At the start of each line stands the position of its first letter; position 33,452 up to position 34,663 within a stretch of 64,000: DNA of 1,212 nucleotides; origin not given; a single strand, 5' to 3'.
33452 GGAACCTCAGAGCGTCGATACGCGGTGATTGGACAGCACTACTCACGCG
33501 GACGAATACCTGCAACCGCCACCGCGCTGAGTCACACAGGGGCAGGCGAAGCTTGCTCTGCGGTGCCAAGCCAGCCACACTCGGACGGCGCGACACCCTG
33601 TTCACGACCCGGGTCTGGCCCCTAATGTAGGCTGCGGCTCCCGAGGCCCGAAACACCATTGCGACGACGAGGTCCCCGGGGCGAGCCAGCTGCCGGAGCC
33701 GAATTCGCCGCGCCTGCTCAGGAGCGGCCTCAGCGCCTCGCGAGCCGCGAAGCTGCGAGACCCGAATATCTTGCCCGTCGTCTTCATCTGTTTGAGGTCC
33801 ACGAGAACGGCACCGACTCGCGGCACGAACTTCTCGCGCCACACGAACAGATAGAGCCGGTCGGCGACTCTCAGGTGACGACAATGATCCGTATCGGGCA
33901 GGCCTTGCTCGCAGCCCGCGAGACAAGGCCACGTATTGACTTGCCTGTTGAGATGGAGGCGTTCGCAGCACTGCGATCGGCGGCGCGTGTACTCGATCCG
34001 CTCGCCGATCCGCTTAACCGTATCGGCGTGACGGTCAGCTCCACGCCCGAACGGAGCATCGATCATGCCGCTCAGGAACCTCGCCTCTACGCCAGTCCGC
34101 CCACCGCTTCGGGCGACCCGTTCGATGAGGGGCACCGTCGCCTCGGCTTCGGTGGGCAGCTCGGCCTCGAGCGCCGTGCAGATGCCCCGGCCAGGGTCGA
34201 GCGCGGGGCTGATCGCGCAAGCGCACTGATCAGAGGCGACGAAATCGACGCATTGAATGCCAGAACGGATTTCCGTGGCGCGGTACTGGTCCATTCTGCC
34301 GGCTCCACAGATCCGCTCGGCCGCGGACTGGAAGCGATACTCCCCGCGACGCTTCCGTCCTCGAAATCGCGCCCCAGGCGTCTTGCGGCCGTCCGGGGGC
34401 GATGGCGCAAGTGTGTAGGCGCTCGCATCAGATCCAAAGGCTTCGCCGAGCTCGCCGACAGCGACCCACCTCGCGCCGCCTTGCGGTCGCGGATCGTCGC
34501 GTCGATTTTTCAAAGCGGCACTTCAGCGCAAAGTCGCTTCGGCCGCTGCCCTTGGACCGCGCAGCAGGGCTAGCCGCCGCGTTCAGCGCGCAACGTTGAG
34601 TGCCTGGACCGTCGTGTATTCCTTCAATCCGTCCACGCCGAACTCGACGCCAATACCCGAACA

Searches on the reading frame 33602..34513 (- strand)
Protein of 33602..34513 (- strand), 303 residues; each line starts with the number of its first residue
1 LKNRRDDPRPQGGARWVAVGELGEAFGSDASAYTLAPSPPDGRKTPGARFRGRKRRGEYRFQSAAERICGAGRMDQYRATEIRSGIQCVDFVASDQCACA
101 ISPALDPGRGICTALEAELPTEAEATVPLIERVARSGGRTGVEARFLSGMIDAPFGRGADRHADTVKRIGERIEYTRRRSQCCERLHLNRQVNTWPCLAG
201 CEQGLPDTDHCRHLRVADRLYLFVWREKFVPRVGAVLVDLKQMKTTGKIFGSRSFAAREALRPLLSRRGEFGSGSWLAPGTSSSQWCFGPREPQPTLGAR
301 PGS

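Call 26: search_protein_families(library=pfam, max_evalue=0.00001, proteins=[window:33602-34513:-])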
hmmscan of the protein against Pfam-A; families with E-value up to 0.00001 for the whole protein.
window:33602-34513:- (303 aa): 1 family
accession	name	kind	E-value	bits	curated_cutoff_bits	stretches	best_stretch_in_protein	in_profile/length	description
PF17409.8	MoaF_C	-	2.7e-27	95.1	22.1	1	163-255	2-94/113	MoaF C-terminal domain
